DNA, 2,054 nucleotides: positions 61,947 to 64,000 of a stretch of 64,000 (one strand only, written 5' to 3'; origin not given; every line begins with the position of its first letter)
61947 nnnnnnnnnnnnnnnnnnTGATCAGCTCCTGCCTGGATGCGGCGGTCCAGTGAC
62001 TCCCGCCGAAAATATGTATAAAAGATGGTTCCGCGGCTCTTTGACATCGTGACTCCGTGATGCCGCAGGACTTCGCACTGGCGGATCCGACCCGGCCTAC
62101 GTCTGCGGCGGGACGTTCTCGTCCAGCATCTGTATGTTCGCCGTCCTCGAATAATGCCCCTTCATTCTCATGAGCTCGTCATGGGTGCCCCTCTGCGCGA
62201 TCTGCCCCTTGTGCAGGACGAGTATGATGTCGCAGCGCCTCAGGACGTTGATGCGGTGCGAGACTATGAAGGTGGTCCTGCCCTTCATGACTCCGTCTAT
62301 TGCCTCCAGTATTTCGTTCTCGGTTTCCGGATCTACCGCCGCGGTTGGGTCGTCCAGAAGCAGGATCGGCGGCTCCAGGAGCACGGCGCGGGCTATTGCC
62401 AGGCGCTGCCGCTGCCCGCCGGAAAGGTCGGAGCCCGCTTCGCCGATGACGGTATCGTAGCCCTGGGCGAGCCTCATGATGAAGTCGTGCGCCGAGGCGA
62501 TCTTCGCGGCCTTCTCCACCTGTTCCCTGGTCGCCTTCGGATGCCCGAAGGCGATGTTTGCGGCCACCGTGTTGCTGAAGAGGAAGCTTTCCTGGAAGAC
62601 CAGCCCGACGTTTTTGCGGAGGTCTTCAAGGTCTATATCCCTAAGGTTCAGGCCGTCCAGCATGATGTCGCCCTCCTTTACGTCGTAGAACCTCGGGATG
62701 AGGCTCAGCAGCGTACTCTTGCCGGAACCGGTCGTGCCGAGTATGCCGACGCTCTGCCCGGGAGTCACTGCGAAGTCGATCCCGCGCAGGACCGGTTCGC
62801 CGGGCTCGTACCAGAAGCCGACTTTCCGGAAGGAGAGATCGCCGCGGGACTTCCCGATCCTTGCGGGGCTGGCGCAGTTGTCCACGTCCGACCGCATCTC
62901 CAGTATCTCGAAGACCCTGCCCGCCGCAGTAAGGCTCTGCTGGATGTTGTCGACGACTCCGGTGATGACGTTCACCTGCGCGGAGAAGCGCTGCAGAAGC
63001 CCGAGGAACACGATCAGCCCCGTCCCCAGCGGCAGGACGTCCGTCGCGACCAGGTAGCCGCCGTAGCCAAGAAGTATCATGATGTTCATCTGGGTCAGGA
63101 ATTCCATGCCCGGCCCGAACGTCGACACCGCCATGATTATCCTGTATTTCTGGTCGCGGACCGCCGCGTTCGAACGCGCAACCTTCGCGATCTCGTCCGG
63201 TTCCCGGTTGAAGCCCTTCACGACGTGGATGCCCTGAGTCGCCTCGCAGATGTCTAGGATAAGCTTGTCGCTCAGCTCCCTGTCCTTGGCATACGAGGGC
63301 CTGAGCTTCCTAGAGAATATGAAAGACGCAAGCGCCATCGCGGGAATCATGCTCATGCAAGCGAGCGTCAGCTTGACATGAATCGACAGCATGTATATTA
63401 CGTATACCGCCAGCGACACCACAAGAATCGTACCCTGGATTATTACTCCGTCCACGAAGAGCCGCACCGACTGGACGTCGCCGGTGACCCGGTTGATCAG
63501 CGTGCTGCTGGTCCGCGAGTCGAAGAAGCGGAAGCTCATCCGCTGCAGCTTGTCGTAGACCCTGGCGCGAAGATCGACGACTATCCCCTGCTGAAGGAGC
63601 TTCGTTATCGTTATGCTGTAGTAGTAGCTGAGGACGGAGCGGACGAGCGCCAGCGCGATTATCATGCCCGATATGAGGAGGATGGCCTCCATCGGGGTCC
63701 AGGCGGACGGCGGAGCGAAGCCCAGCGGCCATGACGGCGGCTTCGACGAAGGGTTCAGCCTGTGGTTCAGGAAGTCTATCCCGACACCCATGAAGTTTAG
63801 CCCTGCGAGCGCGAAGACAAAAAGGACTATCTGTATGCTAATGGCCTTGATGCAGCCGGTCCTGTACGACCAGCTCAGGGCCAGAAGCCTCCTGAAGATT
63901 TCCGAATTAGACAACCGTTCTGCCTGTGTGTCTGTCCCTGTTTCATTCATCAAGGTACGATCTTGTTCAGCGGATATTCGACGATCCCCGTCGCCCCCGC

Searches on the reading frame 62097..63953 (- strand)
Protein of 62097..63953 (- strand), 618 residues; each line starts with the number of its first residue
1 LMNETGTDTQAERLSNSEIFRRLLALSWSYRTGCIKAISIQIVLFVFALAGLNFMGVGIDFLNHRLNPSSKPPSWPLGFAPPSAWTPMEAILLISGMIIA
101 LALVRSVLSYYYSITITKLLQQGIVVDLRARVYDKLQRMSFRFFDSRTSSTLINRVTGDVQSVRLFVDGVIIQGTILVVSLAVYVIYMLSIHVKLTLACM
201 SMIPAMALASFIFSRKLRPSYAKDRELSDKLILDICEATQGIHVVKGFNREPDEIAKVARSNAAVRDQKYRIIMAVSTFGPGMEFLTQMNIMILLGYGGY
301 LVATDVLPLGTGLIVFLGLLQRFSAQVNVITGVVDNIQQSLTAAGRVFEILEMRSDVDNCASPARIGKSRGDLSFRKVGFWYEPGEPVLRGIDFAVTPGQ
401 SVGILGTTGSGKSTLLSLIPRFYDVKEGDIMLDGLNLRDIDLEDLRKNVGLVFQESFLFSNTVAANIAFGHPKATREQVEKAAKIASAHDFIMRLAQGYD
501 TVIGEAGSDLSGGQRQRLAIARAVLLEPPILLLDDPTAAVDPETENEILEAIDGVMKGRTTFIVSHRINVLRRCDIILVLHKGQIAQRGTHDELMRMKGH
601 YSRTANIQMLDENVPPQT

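Call 76: search_protein_families(library=pfam, proteins=[window:62097-63953:-], max_evalue=0.00001)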
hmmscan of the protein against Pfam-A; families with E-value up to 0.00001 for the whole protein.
window:62097-63953:- (618 aa): 2 families
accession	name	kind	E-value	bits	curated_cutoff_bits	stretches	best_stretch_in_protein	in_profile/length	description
PF00664.28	ABC_membrane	-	7.4e-37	127.9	28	1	41-321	8-271/274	ABC transporter transmembrane region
PF00005.33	ABC_tran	-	1.1e-32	113.9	25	1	389-538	1-137/137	ABC transporter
